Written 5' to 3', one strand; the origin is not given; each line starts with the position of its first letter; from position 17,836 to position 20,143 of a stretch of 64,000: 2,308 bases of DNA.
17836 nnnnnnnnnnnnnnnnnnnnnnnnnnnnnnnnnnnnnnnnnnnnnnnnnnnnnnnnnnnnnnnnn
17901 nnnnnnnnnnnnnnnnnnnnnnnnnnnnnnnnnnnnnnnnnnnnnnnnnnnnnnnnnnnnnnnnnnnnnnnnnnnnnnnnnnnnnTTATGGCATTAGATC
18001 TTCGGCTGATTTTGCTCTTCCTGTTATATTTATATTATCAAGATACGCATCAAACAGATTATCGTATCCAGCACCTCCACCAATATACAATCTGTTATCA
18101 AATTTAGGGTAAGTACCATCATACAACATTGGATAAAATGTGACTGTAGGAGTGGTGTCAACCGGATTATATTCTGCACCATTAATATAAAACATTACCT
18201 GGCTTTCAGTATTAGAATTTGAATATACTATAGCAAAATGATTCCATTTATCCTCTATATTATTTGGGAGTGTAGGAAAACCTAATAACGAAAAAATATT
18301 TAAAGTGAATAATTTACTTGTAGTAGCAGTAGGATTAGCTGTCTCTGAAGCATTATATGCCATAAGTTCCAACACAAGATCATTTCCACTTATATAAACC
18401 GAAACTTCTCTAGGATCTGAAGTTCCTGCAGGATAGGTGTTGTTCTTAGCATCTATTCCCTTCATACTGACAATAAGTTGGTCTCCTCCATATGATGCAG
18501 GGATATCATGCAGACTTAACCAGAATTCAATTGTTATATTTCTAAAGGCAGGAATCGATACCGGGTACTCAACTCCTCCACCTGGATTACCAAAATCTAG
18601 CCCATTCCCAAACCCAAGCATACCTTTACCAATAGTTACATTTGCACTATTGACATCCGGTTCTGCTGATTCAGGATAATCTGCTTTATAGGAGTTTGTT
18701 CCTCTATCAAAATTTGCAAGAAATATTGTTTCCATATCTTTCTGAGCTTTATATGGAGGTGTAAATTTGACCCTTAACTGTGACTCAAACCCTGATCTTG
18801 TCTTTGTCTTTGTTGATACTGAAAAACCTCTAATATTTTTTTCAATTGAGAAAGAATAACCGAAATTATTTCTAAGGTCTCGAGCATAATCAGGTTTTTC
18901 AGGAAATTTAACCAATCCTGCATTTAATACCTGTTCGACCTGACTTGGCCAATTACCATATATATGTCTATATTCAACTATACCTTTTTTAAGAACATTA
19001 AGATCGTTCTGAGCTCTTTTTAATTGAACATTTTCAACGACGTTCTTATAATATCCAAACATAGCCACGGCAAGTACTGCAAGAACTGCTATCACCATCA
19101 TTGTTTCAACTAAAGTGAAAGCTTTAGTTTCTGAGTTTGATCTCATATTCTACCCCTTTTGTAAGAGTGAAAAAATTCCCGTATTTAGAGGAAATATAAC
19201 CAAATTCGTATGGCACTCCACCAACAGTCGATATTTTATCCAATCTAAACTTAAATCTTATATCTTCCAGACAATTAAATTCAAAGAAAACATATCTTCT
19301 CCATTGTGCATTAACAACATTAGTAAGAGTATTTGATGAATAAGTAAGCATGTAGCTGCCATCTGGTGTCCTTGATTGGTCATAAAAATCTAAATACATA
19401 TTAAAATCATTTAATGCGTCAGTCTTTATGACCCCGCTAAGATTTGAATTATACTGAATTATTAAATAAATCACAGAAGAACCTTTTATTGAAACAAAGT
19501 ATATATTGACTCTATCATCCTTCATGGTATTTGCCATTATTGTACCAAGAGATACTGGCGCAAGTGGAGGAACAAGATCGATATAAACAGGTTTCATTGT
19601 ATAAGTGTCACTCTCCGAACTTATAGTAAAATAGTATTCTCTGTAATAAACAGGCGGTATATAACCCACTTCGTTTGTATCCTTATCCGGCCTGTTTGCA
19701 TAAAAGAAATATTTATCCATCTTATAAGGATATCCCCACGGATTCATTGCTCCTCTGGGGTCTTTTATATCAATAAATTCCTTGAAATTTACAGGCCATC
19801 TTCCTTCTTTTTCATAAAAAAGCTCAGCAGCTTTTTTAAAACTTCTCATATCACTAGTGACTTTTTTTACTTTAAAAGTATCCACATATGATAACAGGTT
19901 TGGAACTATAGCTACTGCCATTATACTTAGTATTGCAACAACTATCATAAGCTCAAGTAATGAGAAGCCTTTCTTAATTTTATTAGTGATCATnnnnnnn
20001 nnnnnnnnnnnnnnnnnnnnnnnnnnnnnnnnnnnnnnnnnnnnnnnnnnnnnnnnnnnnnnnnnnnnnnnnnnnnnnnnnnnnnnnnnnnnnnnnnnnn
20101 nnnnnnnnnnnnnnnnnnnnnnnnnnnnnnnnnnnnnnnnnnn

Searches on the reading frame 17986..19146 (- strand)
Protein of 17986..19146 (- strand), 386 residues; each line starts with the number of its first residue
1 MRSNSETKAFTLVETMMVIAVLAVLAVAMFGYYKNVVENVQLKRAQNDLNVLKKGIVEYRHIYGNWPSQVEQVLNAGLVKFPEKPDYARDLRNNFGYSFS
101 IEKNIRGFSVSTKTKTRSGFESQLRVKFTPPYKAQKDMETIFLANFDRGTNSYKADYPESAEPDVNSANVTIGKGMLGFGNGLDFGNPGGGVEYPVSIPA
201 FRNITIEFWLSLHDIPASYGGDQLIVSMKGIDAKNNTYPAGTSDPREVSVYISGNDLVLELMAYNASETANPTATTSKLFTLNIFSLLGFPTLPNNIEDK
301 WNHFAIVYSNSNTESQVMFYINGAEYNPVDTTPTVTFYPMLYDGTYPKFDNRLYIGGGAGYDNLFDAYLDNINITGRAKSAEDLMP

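Call 38: search_protein_families(library=pfam, proteins=[window:17986-19146:-], max_evalue=0.01)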
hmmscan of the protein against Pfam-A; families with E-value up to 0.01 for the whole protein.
window:17986-19146:- (386 aa): 2 families
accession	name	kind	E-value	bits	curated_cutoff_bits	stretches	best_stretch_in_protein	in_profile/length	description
PF13385.13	Laminin_G_3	-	6.3e-10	39.8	27.6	1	202-383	17-149/151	Concanavalin A-like lectin/glucanases superfamily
PF07963.17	N_methyl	-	0.00022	21.1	21.2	1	8-30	5-27/27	Prokaryotic N-terminal methylation motif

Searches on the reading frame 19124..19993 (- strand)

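Call 38: search_protein_families(library=pfam, proteins=[window:19124-19993:-], max_evalue=0.01)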
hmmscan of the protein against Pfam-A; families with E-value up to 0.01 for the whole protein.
window:19124-19993:- (289 aa): 1 family
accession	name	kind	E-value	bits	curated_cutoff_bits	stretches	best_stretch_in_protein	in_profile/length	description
PF07963.17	N_methyl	-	9e-08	31.8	21.2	1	6-29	3-26/27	Prokaryotic N-terminal methylation motif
